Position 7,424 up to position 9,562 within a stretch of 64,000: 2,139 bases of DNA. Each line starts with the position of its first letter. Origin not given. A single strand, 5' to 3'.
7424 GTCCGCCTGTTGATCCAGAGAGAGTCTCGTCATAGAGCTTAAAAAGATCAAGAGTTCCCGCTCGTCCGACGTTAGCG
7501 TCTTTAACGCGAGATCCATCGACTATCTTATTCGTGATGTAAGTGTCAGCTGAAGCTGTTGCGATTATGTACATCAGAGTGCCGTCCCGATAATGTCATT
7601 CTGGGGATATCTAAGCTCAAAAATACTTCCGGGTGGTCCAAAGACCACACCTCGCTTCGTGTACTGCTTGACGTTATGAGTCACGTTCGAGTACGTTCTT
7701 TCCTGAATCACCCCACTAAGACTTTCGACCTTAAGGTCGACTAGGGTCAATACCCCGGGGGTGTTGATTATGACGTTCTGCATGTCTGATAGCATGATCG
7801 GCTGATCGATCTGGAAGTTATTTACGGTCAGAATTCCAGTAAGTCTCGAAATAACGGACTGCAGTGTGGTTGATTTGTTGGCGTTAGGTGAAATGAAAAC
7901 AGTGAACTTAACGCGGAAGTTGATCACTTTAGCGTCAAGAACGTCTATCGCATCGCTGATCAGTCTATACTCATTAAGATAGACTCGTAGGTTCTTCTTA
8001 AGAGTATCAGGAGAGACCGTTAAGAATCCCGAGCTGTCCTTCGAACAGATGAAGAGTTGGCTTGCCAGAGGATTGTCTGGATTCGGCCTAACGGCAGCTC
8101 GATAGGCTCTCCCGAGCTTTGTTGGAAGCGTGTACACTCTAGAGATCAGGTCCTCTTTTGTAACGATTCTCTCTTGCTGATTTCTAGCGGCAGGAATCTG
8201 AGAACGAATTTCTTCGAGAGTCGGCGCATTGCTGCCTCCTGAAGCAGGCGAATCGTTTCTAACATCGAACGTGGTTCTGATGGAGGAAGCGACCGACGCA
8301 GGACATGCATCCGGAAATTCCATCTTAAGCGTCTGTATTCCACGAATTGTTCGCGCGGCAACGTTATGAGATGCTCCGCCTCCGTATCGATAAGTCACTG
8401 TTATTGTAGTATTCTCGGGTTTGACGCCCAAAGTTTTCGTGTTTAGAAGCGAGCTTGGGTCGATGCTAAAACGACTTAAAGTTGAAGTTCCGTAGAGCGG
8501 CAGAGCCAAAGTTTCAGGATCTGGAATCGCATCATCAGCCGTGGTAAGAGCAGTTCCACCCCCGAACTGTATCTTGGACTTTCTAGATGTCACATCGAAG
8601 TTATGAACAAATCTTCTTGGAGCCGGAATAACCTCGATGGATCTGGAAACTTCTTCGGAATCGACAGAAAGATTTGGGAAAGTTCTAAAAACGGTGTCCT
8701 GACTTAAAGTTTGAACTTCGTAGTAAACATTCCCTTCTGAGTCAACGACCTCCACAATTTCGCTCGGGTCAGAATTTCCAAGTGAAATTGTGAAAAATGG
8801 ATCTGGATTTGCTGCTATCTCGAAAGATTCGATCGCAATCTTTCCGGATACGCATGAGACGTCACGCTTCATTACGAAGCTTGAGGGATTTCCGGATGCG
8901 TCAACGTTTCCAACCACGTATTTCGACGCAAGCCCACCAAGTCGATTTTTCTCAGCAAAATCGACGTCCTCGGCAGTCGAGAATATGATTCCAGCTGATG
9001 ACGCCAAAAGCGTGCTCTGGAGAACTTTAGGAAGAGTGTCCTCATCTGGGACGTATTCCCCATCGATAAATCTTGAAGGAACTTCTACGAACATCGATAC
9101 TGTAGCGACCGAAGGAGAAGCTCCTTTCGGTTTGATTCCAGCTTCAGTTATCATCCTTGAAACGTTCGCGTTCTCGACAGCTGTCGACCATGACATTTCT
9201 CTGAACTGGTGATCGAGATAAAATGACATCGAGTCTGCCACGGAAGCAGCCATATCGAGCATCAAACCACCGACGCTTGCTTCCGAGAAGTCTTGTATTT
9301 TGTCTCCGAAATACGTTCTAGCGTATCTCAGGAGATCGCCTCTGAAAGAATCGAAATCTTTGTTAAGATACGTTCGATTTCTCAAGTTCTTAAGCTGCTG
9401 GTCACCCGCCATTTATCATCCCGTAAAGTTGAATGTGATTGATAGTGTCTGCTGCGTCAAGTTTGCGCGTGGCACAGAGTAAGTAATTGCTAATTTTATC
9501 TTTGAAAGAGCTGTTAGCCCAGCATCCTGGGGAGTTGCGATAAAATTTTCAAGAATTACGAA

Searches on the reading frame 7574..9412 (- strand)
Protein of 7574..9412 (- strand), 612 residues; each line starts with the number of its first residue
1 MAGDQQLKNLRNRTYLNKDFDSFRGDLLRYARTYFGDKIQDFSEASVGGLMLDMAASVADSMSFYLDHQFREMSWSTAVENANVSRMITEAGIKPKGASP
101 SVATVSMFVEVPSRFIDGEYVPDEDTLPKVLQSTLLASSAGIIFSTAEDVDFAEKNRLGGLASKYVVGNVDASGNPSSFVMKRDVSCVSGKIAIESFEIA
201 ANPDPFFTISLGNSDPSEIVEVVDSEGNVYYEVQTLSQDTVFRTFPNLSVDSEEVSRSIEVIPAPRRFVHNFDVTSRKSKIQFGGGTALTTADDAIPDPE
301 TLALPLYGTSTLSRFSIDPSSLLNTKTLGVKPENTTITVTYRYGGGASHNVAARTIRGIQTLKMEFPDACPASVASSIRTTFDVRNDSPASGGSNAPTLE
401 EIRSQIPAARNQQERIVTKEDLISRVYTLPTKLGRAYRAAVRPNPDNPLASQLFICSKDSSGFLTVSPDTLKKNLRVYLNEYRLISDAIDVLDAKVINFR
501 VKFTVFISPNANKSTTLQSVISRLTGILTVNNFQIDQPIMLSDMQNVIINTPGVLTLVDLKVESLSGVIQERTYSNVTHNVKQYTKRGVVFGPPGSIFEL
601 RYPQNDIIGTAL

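Call 84: search_protein_families(library=phrogs, proteins=[window:7574-9412:-], max_evalue=0.00001)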
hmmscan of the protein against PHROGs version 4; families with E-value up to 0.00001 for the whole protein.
window:7574-9412:- (612 aa): 2 families
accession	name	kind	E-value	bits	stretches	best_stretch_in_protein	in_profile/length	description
phrog_219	-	tail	2.3e-16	60.5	1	280-550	227-447/598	baseplate wedge subunit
phrog_10646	-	tail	2.7e-06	26.6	0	19-104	32-117/1142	baseplate wedge subunit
